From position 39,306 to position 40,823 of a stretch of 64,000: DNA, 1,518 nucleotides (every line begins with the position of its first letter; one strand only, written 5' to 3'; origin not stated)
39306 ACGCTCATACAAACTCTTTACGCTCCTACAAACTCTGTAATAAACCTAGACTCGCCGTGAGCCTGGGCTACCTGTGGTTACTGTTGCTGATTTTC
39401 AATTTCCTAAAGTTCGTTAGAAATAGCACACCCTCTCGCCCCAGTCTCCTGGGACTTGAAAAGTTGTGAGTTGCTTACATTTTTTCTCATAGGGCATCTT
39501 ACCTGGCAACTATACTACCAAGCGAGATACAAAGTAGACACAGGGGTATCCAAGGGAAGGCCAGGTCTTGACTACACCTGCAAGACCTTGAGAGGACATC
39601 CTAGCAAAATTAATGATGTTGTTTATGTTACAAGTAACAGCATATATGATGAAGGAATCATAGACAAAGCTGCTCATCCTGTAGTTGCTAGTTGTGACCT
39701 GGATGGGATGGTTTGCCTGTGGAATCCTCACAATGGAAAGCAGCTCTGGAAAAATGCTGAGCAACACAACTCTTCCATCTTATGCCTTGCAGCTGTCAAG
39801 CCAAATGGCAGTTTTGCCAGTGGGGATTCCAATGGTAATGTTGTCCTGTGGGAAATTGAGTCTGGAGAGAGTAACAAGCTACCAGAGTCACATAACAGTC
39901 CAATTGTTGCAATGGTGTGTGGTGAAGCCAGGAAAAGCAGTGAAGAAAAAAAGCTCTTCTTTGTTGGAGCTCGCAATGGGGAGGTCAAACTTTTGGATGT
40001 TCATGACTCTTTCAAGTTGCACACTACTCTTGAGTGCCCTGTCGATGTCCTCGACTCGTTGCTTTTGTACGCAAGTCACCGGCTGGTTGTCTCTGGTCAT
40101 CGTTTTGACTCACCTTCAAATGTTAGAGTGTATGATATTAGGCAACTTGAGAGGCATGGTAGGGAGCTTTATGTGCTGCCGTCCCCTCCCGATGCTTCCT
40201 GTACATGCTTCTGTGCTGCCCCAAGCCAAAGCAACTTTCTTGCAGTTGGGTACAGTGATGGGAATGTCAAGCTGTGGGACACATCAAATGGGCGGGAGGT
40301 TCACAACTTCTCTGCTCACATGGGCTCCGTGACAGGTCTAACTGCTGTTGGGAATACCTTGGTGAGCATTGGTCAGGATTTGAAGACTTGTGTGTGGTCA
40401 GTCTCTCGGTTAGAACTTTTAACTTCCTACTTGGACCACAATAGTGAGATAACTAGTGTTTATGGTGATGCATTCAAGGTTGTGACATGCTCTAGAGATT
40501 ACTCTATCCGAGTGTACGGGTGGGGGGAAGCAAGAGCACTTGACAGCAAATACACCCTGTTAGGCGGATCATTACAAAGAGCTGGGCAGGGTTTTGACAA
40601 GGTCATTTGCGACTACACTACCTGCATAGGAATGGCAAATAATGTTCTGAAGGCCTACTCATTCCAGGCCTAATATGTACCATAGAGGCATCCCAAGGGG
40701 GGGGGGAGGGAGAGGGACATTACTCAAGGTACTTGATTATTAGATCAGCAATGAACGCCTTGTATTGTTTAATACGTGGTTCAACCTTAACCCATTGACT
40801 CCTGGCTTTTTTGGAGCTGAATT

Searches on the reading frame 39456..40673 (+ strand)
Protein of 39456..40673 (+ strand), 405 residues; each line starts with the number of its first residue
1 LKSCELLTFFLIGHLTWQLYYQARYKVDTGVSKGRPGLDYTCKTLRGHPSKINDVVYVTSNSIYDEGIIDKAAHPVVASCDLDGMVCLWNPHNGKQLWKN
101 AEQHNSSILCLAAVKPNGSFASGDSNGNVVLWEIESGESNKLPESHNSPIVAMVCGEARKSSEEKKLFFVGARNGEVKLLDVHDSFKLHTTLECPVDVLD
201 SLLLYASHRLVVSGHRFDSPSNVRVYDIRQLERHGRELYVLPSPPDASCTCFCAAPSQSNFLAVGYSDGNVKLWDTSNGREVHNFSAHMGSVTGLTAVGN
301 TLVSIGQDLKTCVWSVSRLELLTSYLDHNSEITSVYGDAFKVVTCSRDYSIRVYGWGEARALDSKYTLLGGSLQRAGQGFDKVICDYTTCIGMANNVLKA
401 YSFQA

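Call 54: find_homologous_proteins(query=window:39456-40673:+, max_evalue=1e-20)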
Query window:39456-40673:+ (405 aa): 30 proteins with E <= 1e-20 among 2255 candidates.
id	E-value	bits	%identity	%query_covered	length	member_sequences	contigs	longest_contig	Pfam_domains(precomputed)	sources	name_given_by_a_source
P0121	5.9e-271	916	100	97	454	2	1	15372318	PF25168.2,PF23586.3,PF23748.2,PF24805.2,PF24017.3,PF13570.14,PF24817.2,PF12937.13,PF23393.3,PF23341.2,PF00400.39,PF23414.2,PF25178.1,PF23410.5,PF23775.2,PF25174.2,PF00646.39,PF24814.2,PF23381.2,PF25173.2,PF23383.2,PF25171.2,PF12894.14,PF25175.2,PF24796.2,PF23409.2,PF23761.2,PF25172.2,PF24782.3,PF253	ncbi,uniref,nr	ncbi:F-box/WD repeat-containing protein 7 [Nematostella vectensis]|uniref:F-box/WD repeat-containing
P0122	9.0e-122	425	49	97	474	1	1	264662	PF25168.2,PF23586.3,PF24105.2,PF24805.2,PF25048.2,PF24017.3,PF23342.2,PF24817.2,PF12937.13,PF23798.2,PF23393.3,PF23609.2,PF00400.39,PF23414.2,PF25178.1,PF23410.5,PF23775.2,PF25174.2,PF00646.39,PF24814.2,PF23381.2,PF25173.2,PF23383.2,PF25171.2,PF12894.14,PF25175.2,PF24796.2,PF21031.3,PF23409.2,PF2376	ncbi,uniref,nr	ncbi:F-box/WD repeat-containing protein 7-like [Actinia tenebrosa]|uniref:F-box/WD repeat-containing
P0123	2.1e-112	394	45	98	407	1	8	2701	PF25168.2,PF23586.3,PF24105.2,PF24805.2,PF25048.2,PF24017.3,PF23342.2,PF24817.2,PF23393.3,PF23341.2,PF00400.39,PF23414.2,PF25178.1,PF25174.2,PF24814.2,PF23381.2,PF25173.2,PF23383.2,PF25171.2,PF25175.2,PF24796.2,PF23409.2,PF23761.2,PF25172.2,PF25391.2,PF24807.2,PF25047.1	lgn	-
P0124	3.7e-112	393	45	99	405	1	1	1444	PF25168.2,PF24105.2,PF24805.2,PF25048.2,PF24017.3,PF23342.2,PF24817.2,PF23798.2,PF23393.3,PF23341.2,PF25460.2,PF00400.39,PF23414.2,PF25178.1,PF23410.5,PF23775.2,PF25174.2,PF24814.2,PF23381.2,PF25173.2,PF23383.2,PF25171.2,PF12894.14,PF23754.2,PF25175.2,PF24796.2,PF24780.2,PF23409.2,PF23761.2,PF25172.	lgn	-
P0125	2.0e-108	381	45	97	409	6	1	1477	PF25168.2,PF24105.2,PF24805.2,PF25048.2,PF24017.3,PF24817.2,PF23798.2,PF23393.3,PF25460.2,PF00400.39,PF16687.11,PF23414.2,PF25178.1,PF23410.5,PF23775.2,PF25174.2,PF24814.2,PF23381.2,PF25173.2,PF23383.2,PF25171.2,PF12894.14,PF25175.2,PF24796.2,PF23409.2,PF23761.2,PF25172.2,PF24782.3,PF25391.2,PF24807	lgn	-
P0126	2.7e-103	364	42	97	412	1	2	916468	PF25168.2,PF23748.2,PF24105.2,PF24805.2,PF25048.2,PF24017.3,PF24817.2,PF23798.2,PF23393.3,PF23389.2,PF23609.2,PF20426.5,PF25460.2,PF00400.39,PF16687.11,PF23414.2,PF25178.1,PF23410.5,PF23775.2,PF25174.2,PF24814.2,PF23381.2,PF25173.2,PF23383.2,PF25171.2,PF12894.14,PF23754.2,PF25175.2,PF24796.2,PF23409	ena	-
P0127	5.6e-103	363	44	98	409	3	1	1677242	PF25168.2,PF24105.2,PF24805.2,PF25048.2,PF23751.2,PF24017.3,PF23342.2,PF24817.2,PF23393.3,PF25460.2,PF00400.39,PF23414.2,PF25178.1,PF23410.5,PF23775.2,PF25174.2,PF24814.2,PF23381.2,PF25173.2,PF23383.2,PF25171.2,PF12894.14,PF23754.2,PF25175.2,PF24796.2,PF23409.2,PF23761.2,PF25172.2,PF24782.3,PF25391.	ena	-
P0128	6.5e-103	363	43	99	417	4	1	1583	PF25168.2,PF24105.2,PF24805.2,PF25048.2,PF24017.3,PF24817.2,PF23393.3,PF23389.2,PF25460.2,PF00400.39,PF23414.2,PF25178.1,PF23410.5,PF23775.2,PF25174.2,PF24814.2,PF23381.2,PF25173.2,PF23383.2,PF25171.2,PF12894.14,PF23754.2,PF25175.2,PF24796.2,PF23409.2,PF23761.2,PF25172.2,PF24782.3,PF25391.2,PF23869.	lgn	-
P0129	9.3e-103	362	44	99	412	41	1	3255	PF24105.2,PF24805.2,PF25048.2,PF24017.3,PF24817.2,PF23798.2,PF23393.3,PF20426.5,PF00400.39,PF23414.2,PF25178.1,PF23410.5,PF23775.2,PF25174.2,PF24814.2,PF23381.2,PF25173.2,PF23383.2,PF25171.2,PF12894.14,PF25175.2,PF24796.2,PF21031.3,PF23409.2,PF23761.2,PF25172.2,PF24782.3,PF25391.2,PF24807.2,PF25047.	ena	-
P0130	1.0e-102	362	45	97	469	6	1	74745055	PF25168.2,PF23748.2,PF24105.2,PF24805.2,PF25048.2,PF24017.3,PF24817.2,PF12937.13,PF23798.2,PF23393.3,PF23389.2,PF23609.2,PF20426.5,PF25460.2,PF00400.39,PF23414.2,PF25178.1,PF23410.5,PF23775.2,PF25174.2,PF00646.39,PF24814.2,PF23381.2,PF25173.2,PF23383.2,PF25171.2,PF12894.14,PF23754.2,PF25175.2,PF2479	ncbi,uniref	ncbi:WD repeat-containing protein 5-like [Montipora capricornis]|uniref:WD repeat-containing protein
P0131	1.3e-102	362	43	97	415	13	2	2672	PF25168.2,PF24105.2,PF24805.2,PF25048.2,PF23751.2,PF24017.3,PF24817.2,PF23393.3,PF23389.2,PF20426.5,PF00400.39,PF23414.2,PF25178.1,PF23410.5,PF23775.2,PF25174.2,PF24814.2,PF23381.2,PF25173.2,PF23383.2,PF25171.2,PF12894.14,PF25175.2,PF24796.2,PF24780.2,PF23409.2,PF23761.2,PF25172.2,PF24782.3,PF25391.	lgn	-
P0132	1.6e-102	362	43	97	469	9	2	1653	PF25168.2,PF23748.2,PF24105.2,PF24805.2,PF25048.2,PF24017.3,PF24817.2,PF12937.13,PF23798.2,PF23393.3,PF23389.2,PF23609.2,PF25460.2,PF00400.39,PF23414.2,PF25178.1,PF23410.5,PF23775.2,PF25174.2,PF00646.39,PF24814.2,PF23381.2,PF25173.2,PF23383.2,PF25171.2,PF12894.14,PF23754.2,PF25175.2,PF24796.2,PF2340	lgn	-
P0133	2.2e-102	361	44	97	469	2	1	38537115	PF25168.2,PF23748.2,PF24105.2,PF24805.2,PF25048.2,PF24017.3,PF24817.2,PF12937.13,PF23393.3,PF23389.2,PF25460.2,PF00400.39,PF23414.2,PF25178.1,PF23410.5,PF23775.2,PF25174.2,PF24814.2,PF23381.2,PF25173.2,PF23383.2,PF25171.2,PF12894.14,PF25175.2,PF24796.2,PF23409.2,PF23752.2,PF23761.2,PF25172.2,PF24782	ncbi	ncbi:uncharacterized protein LOC144658580 [Oculina patagonica]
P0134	3.3e-102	361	44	94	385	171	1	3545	PF25168.2,PF23748.2,PF24105.2,PF24805.2,PF25048.2,PF24017.3,PF24817.2,PF23798.2,PF23393.3,PF23389.2,PF23341.2,PF25460.2,PF00400.39,PF23414.2,PF25178.1,PF23410.5,PF23775.2,PF25174.2,PF24814.2,PF23381.2,PF25173.2,PF23383.2,PF25171.2,PF12894.14,PF25175.2,PF24796.2,PF24780.2,PF23409.2,PF23761.2,PF25172.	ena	-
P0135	6.0e-102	360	43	99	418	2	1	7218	PF25168.2,PF24105.2,PF24805.2,PF25048.2,PF24017.3,PF24817.2,PF23798.2,PF23393.3,PF23389.2,PF23341.2,PF25460.2,PF00400.39,PF23414.2,PF25178.1,PF23410.5,PF23775.2,PF25174.2,PF24814.2,PF23381.2,PF25173.2,PF23383.2,PF25171.2,PF12894.14,PF25175.2,PF24796.2,PF23409.2,PF23761.2,PF25172.2,PF24782.3,PF25391.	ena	-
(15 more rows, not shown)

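Call 58: find_encoding_contigs(protein=P0121, flank=10000, max_places=2)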
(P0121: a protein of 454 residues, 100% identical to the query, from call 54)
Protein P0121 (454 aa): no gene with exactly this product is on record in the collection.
